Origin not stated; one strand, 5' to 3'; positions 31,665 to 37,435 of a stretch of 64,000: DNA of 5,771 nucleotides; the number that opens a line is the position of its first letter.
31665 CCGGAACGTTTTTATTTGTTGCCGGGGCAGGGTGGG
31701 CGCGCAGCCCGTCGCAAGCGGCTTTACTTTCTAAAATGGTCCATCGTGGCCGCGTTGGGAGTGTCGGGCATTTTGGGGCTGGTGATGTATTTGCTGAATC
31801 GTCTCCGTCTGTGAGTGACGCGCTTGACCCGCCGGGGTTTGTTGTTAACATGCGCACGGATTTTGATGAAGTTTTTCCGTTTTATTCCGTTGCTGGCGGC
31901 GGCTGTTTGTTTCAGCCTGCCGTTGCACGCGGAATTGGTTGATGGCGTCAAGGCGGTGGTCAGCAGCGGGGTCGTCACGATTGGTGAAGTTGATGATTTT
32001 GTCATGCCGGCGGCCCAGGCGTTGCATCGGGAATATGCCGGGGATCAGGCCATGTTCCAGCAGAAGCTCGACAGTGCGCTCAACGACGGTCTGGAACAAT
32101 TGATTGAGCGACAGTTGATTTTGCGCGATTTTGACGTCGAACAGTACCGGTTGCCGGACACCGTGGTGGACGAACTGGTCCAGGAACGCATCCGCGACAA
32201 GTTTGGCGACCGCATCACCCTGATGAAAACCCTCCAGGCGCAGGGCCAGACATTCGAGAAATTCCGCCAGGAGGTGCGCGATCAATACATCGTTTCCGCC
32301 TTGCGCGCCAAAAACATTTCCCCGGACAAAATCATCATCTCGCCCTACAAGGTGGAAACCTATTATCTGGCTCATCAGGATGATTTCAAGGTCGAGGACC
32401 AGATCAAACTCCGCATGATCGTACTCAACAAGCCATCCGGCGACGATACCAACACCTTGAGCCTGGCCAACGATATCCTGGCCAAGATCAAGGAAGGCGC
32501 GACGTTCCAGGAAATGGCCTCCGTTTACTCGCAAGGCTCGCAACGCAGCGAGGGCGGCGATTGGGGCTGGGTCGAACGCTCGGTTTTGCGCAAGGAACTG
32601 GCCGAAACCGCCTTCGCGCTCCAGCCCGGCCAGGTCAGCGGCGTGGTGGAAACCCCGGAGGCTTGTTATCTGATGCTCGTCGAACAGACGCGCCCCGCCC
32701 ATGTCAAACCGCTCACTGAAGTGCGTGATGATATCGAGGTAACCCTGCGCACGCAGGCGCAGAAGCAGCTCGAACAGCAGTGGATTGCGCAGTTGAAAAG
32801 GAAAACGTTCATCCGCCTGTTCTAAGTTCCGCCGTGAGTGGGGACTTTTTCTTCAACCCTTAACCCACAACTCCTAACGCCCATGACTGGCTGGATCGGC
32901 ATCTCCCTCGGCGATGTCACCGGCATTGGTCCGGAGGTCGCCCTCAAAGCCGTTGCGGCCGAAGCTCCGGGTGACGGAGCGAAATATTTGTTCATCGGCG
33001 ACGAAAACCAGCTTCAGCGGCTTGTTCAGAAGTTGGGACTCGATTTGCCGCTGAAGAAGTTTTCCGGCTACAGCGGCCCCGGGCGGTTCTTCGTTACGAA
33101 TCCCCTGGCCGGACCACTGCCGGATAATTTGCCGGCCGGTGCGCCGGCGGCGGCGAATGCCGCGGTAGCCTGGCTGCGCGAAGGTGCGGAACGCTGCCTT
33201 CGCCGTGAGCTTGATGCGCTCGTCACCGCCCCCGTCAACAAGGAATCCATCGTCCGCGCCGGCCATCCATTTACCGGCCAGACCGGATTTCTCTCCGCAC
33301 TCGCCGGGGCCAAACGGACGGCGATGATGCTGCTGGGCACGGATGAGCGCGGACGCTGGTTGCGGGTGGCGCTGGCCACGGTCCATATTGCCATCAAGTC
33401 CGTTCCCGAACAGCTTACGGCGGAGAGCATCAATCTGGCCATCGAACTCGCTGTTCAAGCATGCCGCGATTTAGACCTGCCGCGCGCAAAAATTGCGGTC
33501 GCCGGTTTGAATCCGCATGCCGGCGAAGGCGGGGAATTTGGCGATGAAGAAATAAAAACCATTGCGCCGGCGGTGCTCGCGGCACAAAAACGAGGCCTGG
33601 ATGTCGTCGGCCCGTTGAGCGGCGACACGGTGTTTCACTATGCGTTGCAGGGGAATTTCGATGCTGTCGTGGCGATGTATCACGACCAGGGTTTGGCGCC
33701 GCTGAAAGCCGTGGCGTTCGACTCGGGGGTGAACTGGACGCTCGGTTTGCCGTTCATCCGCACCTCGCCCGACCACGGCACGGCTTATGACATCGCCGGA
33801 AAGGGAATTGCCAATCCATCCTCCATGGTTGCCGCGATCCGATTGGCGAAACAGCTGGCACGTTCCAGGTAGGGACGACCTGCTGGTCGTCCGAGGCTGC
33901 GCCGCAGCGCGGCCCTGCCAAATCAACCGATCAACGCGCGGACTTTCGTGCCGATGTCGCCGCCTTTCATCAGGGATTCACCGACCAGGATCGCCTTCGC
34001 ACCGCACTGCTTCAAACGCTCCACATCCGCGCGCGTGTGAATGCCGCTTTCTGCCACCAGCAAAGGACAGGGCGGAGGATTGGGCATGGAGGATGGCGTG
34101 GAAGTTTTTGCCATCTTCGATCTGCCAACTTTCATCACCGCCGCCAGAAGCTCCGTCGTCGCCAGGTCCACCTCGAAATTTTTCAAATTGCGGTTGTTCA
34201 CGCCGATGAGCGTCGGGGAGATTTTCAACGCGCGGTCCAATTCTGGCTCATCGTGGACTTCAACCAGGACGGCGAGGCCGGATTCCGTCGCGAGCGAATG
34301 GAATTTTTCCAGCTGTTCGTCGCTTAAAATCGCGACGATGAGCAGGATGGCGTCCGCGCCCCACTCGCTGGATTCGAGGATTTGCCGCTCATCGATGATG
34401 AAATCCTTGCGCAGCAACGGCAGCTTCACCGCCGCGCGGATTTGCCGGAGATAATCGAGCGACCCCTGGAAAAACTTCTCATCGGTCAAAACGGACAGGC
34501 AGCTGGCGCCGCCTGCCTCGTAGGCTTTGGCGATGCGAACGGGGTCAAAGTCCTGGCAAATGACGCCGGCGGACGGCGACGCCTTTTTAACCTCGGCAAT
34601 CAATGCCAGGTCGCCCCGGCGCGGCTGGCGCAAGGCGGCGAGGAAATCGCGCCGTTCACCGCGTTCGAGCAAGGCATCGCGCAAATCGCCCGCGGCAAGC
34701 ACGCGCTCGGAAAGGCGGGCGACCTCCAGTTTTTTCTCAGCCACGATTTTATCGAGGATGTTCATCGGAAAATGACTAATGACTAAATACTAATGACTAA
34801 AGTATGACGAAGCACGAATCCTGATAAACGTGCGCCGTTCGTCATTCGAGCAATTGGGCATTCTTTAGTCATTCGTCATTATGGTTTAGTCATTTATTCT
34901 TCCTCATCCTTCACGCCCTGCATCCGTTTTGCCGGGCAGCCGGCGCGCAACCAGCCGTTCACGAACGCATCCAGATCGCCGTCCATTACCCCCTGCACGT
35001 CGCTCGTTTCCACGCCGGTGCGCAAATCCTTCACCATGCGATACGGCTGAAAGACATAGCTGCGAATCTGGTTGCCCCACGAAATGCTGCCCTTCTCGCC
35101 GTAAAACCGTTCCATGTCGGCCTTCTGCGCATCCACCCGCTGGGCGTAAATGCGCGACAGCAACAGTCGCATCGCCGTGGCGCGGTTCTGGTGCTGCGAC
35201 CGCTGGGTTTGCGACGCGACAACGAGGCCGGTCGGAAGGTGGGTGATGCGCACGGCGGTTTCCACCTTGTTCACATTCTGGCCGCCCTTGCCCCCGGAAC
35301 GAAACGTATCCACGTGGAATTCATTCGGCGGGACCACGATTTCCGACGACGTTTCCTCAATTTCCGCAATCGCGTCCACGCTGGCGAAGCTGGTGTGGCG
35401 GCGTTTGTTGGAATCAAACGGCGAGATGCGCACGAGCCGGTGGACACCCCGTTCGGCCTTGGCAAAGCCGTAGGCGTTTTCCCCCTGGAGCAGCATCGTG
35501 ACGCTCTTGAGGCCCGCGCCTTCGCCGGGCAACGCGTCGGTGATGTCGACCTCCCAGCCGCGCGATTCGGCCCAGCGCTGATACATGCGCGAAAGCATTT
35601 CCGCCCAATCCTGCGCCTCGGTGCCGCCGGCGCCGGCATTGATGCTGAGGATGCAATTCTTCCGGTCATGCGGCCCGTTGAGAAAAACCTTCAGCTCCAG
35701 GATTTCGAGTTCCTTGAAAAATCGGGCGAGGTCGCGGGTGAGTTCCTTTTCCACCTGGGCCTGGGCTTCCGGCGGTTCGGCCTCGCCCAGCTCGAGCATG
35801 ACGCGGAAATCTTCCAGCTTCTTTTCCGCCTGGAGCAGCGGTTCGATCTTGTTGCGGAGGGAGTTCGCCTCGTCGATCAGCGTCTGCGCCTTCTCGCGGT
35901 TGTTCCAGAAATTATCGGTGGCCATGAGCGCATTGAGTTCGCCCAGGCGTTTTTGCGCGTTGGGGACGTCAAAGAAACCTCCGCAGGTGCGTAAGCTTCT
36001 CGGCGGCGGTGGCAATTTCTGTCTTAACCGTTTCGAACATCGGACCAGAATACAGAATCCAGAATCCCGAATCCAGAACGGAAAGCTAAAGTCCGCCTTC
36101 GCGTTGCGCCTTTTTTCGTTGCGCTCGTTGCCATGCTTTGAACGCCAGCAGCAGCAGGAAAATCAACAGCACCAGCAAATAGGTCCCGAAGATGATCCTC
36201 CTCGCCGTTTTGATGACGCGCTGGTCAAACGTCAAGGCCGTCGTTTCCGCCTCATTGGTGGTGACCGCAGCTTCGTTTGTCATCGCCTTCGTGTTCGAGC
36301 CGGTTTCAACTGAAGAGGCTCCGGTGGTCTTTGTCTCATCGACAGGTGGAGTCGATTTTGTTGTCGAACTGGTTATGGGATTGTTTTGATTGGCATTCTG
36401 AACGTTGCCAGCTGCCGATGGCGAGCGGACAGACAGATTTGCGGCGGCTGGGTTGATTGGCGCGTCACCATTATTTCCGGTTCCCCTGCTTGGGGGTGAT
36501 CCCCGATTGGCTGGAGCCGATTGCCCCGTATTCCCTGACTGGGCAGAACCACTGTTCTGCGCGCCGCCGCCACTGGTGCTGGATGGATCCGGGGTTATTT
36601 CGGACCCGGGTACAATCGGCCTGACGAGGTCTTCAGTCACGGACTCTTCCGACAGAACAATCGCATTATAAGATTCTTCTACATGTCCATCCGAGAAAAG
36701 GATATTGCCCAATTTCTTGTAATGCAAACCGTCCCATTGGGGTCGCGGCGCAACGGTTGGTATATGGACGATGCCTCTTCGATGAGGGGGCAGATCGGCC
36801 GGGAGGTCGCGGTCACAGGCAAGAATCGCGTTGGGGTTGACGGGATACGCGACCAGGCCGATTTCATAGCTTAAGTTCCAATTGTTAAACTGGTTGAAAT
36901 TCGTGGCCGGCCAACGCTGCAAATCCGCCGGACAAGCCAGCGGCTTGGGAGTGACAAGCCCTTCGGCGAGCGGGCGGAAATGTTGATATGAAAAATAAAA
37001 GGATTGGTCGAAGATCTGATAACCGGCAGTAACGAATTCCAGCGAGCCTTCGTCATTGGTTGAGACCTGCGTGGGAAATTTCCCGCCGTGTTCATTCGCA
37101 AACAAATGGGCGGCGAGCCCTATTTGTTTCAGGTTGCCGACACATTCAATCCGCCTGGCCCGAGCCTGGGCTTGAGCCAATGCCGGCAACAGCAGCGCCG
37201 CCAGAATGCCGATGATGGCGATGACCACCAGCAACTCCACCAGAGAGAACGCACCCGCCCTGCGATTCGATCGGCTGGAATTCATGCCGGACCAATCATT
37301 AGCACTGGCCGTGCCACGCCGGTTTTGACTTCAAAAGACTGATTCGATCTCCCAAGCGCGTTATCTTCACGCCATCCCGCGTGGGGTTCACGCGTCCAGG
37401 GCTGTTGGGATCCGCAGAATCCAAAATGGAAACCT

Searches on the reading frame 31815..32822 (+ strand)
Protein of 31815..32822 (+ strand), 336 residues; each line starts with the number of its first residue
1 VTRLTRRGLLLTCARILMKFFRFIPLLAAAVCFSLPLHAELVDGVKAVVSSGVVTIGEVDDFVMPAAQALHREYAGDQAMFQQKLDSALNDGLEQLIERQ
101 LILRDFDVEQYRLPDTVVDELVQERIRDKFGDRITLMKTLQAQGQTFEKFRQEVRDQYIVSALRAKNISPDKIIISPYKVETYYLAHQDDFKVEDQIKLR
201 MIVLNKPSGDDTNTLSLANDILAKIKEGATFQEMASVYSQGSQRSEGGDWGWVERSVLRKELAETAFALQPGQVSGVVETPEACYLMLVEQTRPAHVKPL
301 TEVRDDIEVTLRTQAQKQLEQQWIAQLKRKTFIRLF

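Call 58: search_protein_families(library=pfam, max_evalue=0.00001, proteins=[window:31815-32822:+])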
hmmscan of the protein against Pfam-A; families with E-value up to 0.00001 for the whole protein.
window:31815-32822:+ (336 aa): 4 families
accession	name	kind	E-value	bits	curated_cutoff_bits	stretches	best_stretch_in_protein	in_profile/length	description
PF13616.12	Rotamase_3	-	7.3e-17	62.4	22.5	1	193-289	12-112/116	PPIC-type PPIASE domain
PF00639.27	Rotamase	-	9.4e-17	62.2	21.7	1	208-290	12-96/97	PPIC-type PPIASE domain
PF13145.12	Rotamase_2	-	2.8e-15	57.6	27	1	179-305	5-121/121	PPIC-type PPIASE domain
PF09312.16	SurA_N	-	8e-06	26.4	30.8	0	42-164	1-118/118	SurA N-terminal domain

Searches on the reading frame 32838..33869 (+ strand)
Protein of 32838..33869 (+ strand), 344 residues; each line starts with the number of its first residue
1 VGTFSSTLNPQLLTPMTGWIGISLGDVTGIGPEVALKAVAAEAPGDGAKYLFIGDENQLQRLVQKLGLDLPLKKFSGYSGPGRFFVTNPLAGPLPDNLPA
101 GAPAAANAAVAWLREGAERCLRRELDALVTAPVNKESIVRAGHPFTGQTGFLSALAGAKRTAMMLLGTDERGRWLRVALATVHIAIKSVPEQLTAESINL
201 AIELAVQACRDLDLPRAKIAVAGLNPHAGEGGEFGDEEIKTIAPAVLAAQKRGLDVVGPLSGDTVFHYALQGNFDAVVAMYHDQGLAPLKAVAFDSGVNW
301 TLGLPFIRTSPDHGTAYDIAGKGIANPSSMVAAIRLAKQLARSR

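Call 58: search_protein_families(library=pfam, max_evalue=0.00001, proteins=[window:32838-33869:+])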
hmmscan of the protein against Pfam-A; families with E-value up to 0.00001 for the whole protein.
window:32838-33869:+ (344 aa): 1 family
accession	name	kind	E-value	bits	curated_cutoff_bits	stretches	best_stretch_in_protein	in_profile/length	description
PF04166.17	PdxA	-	1.1e-94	317.5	27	1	97-337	50-286/286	Pyridoxal phosphate biosynthetic protein PdxA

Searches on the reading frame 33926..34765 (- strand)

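Call 58: search_protein_families(library=pfam, max_evalue=0.00001, proteins=[window:33926-34765:-])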
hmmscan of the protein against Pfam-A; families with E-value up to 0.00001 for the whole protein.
window:33926-34765:- (280 aa): 1 family
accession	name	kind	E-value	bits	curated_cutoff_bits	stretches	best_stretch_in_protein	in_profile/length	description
PF00218.27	IGPS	-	9.9e-88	294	27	1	4-278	1-254/254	Indole-3-glycerol phosphate synthase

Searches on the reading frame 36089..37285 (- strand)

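Call 58: search_protein_families(library=pfam, max_evalue=0.00001, proteins=[window:36089-37285:-])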
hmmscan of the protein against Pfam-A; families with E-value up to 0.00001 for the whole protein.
window:36089-37285:- (399 aa): 1 family
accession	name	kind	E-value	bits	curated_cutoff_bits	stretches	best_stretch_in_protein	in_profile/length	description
PF07963.17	N_methyl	-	3e-06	27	21.2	1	8-33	2-27/27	Prokaryotic N-terminal methylation motif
